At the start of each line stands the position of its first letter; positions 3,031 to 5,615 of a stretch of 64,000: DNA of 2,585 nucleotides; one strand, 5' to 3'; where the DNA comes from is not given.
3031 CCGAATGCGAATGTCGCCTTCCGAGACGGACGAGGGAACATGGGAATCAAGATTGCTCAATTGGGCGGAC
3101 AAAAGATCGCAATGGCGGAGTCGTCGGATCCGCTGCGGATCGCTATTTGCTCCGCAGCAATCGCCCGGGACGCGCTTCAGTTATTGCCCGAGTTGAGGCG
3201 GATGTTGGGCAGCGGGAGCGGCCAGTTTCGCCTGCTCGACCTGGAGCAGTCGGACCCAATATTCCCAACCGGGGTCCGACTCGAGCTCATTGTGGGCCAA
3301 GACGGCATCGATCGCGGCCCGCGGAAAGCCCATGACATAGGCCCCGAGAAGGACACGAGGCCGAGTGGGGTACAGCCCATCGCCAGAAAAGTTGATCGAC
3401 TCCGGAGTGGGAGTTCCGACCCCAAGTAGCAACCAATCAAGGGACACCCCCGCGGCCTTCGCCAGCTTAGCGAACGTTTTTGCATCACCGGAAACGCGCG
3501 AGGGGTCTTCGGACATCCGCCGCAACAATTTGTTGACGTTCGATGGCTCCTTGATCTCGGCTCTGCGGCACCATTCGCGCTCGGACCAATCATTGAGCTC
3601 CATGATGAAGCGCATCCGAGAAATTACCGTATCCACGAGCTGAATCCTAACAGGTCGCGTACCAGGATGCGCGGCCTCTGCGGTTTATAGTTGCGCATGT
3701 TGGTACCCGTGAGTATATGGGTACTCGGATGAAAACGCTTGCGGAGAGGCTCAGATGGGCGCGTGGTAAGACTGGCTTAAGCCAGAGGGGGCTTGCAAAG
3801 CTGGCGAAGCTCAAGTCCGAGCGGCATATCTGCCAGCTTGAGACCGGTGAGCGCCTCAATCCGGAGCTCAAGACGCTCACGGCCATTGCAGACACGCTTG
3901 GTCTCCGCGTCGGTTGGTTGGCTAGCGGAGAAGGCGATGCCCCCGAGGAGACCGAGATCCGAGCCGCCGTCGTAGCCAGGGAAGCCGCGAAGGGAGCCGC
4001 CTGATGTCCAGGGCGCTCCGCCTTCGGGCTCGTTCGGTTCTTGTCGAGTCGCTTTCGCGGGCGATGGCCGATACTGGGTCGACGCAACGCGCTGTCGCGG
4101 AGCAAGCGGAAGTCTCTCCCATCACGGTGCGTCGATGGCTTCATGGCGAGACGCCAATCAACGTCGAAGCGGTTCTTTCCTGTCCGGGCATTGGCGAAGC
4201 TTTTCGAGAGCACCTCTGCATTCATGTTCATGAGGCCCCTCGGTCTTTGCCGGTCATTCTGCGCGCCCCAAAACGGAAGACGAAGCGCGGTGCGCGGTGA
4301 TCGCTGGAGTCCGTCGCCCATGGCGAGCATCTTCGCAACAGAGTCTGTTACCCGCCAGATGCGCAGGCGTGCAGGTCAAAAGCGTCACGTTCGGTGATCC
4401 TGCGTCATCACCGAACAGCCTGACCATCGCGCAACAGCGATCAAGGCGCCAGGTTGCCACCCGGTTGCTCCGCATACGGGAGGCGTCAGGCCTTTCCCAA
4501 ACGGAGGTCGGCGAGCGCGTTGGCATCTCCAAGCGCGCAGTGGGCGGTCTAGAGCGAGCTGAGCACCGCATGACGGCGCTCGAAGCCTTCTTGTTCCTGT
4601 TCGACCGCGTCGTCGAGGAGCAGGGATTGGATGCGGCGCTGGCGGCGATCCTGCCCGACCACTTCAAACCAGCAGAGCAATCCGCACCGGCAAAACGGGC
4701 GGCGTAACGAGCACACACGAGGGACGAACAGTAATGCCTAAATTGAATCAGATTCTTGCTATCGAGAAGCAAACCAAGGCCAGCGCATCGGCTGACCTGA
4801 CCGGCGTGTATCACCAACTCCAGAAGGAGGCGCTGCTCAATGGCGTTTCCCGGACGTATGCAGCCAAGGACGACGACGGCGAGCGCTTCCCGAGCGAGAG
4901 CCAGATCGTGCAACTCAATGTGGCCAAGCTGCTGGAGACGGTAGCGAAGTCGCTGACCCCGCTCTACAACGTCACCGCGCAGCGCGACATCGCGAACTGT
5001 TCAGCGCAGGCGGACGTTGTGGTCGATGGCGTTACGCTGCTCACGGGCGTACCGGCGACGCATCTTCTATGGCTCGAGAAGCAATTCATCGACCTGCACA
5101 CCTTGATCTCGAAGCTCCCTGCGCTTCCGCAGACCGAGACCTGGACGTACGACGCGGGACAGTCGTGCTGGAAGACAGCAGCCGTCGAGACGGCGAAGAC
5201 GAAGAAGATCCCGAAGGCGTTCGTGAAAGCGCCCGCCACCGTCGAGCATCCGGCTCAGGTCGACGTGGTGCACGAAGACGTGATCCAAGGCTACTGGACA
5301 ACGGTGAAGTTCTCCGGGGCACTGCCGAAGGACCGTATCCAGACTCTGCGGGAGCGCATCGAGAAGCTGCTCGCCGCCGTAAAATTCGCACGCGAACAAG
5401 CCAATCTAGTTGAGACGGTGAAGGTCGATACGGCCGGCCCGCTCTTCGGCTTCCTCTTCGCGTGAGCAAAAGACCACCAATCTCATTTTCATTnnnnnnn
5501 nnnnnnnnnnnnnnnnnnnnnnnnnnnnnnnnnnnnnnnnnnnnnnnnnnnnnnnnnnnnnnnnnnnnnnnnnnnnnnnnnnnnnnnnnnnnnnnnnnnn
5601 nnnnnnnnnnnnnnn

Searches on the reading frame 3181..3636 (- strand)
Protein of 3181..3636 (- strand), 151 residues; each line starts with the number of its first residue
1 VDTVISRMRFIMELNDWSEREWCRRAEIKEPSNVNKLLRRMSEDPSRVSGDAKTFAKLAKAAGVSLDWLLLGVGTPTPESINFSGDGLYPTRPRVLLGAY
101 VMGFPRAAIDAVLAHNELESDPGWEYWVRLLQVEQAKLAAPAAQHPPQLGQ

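Call 96: search_protein_families(library=ncbifam, proteins=[window:3181-3636:-], max_evalue=0.01)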
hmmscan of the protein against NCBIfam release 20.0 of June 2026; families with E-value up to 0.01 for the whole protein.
window:3181-3636:- (151 aa): 0 families

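Call 110: search_protein_families(library=pfam, proteins=[window:3181-3636:-], max_evalue=0.1)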
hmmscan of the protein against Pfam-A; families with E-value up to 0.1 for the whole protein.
window:3181-3636:- (151 aa): 1 family
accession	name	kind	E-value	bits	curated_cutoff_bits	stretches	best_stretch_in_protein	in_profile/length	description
PF07022.19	Phage_CI_repr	-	0.035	14.9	22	1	52-76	40-64/65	Bacteriophage CI repressor helix-turn-helix domain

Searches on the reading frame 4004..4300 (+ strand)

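Call 110: search_protein_families(library=pfam, proteins=[window:4004-4300:+], max_evalue=0.1)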
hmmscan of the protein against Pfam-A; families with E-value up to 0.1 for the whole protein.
window:4004-4300:+ (98 aa): 8 families
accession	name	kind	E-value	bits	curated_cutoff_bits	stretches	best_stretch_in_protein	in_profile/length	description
PF13560.12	HTH_31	-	0.0005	20.8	27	1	4-58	8-48/64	Helix-turn-helix domain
PF01381.28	HTH_3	-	0.0014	19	23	1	26-57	10-41/55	Helix-turn-helix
PF15943.11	YdaS_toxin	-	0.0033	17.6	30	1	19-58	3-41/65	Bacterial toxin YdaS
PF13384.12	HTH_23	-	0.0055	16.9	24.6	1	21-47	14-39/50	Homeodomain-like domain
PF13542.12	HTH_Tnp_ISL3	-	0.0056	16.6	27.4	1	25-47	26-48/51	Helix-turn-helix domain of transposase family ISL3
PF00356.27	LacI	-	0.023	14.9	27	1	31-53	5-27/46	Bacterial regulatory proteins, lacI family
PF13518.12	HTH_28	-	0.03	14.9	25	1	19-47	7-34/52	Helix-turn-helix domain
PF13443.12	HTH_26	-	0.05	14.3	22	1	17-50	2-35/63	Cro/C1-type HTH DNA-binding domain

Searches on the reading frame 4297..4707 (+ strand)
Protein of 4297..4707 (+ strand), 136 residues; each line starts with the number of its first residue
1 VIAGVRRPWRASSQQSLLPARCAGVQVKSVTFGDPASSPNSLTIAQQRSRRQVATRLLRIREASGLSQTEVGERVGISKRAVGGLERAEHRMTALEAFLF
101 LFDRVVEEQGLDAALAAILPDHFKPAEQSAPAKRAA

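Call 110: search_protein_families(library=pfam, proteins=[window:4297-4707:+], max_evalue=0.1)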
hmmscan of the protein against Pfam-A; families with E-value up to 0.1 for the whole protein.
window:4297-4707:+ (136 aa): 7 families
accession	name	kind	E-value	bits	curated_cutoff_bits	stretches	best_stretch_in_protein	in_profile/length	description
PF01381.28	HTH_3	-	1.2e-06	28.9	23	1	59-92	3-35/55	Helix-turn-helix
PF13560.12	HTH_31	-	1.3e-06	29.1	27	1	53-95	2-47/64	Helix-turn-helix domain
PF13413.12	HTH_25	-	0.0054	17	24.6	1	57-89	2-34/62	Helix-turn-helix domain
PF20432.4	Xre-like-HTH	-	0.013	16.3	25.8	1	48-81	5-39/63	Antitoxin Xre-like helix-turn-helix domain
PF13412.12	HTH_24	-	0.013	15.5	21.9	1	60-82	12-34/48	Winged helix-turn-helix DNA-binding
PF13384.12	HTH_23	-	0.027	14.7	24.6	1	57-82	13-34/50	Homeodomain-like domain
PF07638.17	Sigma70_ECF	-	0.047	14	21.1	1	54-82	140-168/185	ECF sigma factor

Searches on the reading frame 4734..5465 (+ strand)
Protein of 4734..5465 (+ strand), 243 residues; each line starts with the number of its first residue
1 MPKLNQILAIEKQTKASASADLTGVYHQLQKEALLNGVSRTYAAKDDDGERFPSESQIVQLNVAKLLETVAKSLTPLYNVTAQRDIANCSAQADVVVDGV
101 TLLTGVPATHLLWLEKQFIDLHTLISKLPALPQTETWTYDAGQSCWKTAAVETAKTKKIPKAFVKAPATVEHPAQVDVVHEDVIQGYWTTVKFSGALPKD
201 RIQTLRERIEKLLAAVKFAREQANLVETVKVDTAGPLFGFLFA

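Call 27: find_encoding_contigs(protein=window:4734-5465:+, flank=10000, max_places=2)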
Protein window:4734-5465:+ (243 aa): 2 contigs read that carry it; 2 places shown.
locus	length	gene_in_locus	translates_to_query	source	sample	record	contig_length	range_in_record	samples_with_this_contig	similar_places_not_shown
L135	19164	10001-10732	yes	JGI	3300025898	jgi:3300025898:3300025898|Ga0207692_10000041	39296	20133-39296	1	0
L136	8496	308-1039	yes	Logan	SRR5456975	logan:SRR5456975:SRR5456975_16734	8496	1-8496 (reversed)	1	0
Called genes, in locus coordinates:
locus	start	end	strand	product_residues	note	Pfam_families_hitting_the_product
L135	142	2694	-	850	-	-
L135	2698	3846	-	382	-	PF00149:Metallophos (faint)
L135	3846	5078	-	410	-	-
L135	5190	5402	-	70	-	-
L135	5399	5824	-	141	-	-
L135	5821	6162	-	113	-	-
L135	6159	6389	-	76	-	-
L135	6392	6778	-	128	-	-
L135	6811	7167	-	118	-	-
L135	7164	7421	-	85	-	-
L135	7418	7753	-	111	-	-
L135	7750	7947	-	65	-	-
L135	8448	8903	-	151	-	-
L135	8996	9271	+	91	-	PF13560:HTH_31 (weak), PF12844:HTH_19 (faint), PF01381:HTH_3 (weak)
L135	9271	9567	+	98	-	-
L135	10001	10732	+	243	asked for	PF25283:DUF7873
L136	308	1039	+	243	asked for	PF25283:DUF7873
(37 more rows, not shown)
